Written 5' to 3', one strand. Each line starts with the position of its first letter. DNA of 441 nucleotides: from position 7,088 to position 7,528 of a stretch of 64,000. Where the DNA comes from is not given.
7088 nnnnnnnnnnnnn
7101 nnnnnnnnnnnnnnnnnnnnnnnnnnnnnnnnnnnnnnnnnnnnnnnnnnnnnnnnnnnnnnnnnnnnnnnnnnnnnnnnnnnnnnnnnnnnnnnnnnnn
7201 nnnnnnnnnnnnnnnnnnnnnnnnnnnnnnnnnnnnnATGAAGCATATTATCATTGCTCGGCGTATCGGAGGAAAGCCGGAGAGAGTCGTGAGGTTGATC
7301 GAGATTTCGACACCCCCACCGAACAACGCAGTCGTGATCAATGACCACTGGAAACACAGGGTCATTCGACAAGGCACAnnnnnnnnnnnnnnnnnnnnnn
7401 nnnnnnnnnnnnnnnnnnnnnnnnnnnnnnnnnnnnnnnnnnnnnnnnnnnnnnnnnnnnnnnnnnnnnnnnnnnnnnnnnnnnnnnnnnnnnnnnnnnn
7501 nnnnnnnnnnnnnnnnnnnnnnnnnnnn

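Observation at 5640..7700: dnaX is flanked by unannotated GC-rich structured-RNA candidates, each with its own intrinsic terminator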

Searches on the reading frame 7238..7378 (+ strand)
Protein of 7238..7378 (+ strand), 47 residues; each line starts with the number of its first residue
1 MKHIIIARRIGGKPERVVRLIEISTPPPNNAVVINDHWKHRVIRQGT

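Call 29: search_protein_families(library=pfam, proteins=[window:7238-7378:+], max_evalue=10)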
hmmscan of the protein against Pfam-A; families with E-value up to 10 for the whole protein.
seq(47 aa): 0 families

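Call 30: search_protein_families(library=ncbifam, proteins=[window:7238-7378:+], max_evalue=10)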
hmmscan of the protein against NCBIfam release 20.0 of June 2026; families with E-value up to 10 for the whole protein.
seq(47 aa): 0 families

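Call 34: find_homologous_proteins(query=A2, max_evalue=1)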
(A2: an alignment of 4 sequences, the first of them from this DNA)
Query A2 (4 sequences) (47 aa, profile of the alignment): 2 proteins with E <= 1 among 78 candidates.
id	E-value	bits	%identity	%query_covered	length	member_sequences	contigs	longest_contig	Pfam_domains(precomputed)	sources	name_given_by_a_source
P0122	2.2e-20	90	82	100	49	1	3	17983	-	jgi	jgi:hypothetical protein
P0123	1.0e-16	78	-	-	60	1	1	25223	-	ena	-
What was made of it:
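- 7238..7381 (+): Small-protein gene, 47 codons: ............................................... (pI 11.7). Called as a gene elsewhere (P0122, P0123; call 34).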

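Call 36: find_encoding_contigs(protein=P0122, flank=3000, max_places=4)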
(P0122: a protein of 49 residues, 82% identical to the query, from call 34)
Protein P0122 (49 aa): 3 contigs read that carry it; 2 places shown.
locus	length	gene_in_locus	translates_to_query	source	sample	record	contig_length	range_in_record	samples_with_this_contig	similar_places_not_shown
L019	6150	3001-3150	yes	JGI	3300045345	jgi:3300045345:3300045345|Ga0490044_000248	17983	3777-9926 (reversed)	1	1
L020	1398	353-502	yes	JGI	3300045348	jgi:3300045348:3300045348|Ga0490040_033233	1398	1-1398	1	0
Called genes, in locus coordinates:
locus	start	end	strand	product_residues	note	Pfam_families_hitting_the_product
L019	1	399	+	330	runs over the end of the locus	PF00768:Peptidase_S11, PF02113:Peptidase_S13 (faint), PF13354:Beta-lactamase2 (weak)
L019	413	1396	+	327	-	PF01207:Dus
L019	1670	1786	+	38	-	-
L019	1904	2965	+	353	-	PF05496:RuvB_N (weak), PF06068:TIP49 (faint), PF13177:DNA_pol3_delta2, PF00004:AAA, PF07728:AAA_5 (faint), PF13401:AAA_22 (faint), PF13177:DNA_pol3_delta2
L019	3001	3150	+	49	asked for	-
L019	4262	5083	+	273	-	-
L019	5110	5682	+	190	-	PF13238:AAA_18 (weak)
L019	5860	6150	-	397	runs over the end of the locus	-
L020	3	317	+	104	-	?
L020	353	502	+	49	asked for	-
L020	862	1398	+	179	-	?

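Call 52: predict_structure(alignment_id=A4)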
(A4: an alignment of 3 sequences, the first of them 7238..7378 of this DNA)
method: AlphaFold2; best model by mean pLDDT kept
length: 47 residues; sequences in the alignment: 3
mean_pLDDT: 49.7   pTM: 0.24
mean pLDDT of the five models: 49.7, 49.4, 48.6, 47.5, 43.0
residues with pLDDT >= 90: 0; 70-90: 0; 50-70: 23; < 50: 24
segments of 3 or more residues with pLDDT < 50: 1-4, 7-11, 15-23, 37-39
pLDDT, mean of each block of 10 residues (from residue 1): 45 48 54 52 49
secondary structure, 60 per line:
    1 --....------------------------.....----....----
elements in order: E3-6 E31-35 E40-43
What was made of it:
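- The AlphaFold model of the unit 2 protein is unusable (pLDDT 49.7; call 52).
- Tried and rejected: AlphaFold2 of the unit 2 protein gave pLDDT 49.7, so I ran no fold search (call 52).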

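Call 53: search_protein_representatives(alignment_id=A4)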
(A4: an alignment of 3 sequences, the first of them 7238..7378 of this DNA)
Query: 3 sequences, 49 profile positions. Proteins with E-value up to 0.001 (for the whole library): 3; up to 1e-10: 2; up to 1e-30: 0. The best 3 are listed.
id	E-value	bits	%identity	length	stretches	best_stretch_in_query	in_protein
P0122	4.0e-28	113.2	-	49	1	1-49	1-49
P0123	1.2e-15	73.2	-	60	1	1-46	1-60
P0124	6.9e-05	38.8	-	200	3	9-30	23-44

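Call 56: search_protein_families(library=phrogs, proteins=[window:7238-7378:+], max_evalue=1)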
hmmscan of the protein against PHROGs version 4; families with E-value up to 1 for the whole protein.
seq(47 aa): 0 families
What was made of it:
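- No PHROG family matches (call 56).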

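Call 58: search_solved_structures(query=A2, max_evalue=10)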
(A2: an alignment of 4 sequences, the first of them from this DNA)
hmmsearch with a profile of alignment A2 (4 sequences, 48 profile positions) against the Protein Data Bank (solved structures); distinct sequences matched with E-value up to 10: 11.
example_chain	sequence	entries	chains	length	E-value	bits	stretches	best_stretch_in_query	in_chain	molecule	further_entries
3wwa_A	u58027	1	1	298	7.1e-05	25.8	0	31-47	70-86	Pizza7H protein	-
6qsd_A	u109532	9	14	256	0.00035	23.6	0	31-47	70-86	Pizza6S | Pizza6-S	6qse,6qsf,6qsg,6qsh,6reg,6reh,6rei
3ww9_A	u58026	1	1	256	0.00038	23.4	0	31-47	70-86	pizza6 protein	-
6f0t_A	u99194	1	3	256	0.00043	23.2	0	31-47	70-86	Pizza6-SFW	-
6rej_A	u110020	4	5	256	0.00044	23.2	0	31-47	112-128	Pizza6-SH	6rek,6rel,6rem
6ren_A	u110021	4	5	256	0.00061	22.8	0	31-47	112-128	3fPizza6-SH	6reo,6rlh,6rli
6f0s_A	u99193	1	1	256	0.0014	21.7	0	31-47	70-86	Pizza6-SYW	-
7zcj_A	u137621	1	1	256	0.0016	21.4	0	31-47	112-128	Pizza6-TNH-TSH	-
7zq2_A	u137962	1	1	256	0.0068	19.4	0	31-47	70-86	Pizza6-RSH-TSH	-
7zqg_A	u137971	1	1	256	0.0072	19.3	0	31-47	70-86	Pizza6-KSH-TSH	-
3ww8_A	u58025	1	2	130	0.18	14.9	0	31-47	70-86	Pizza3 protein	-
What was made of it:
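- Tried and rejected: They only hint that residues 31-47 look like an NHL-type strand pair (call 58).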

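Call 66: find_related_loci(query=A2, collection=viral_contigs, flank=3000)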
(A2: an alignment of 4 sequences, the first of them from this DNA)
Query A2 (47 aa) in viral_contigs; peptide patterns used: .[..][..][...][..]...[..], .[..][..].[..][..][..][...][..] (x = any residue, [..] = any of these).
39 stretches matched a pattern, but none encodes a relative of the query by tblastn (E <= 1e-3).
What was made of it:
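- There is no relative of the unit 2 protein in IMG/VR (call 66).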
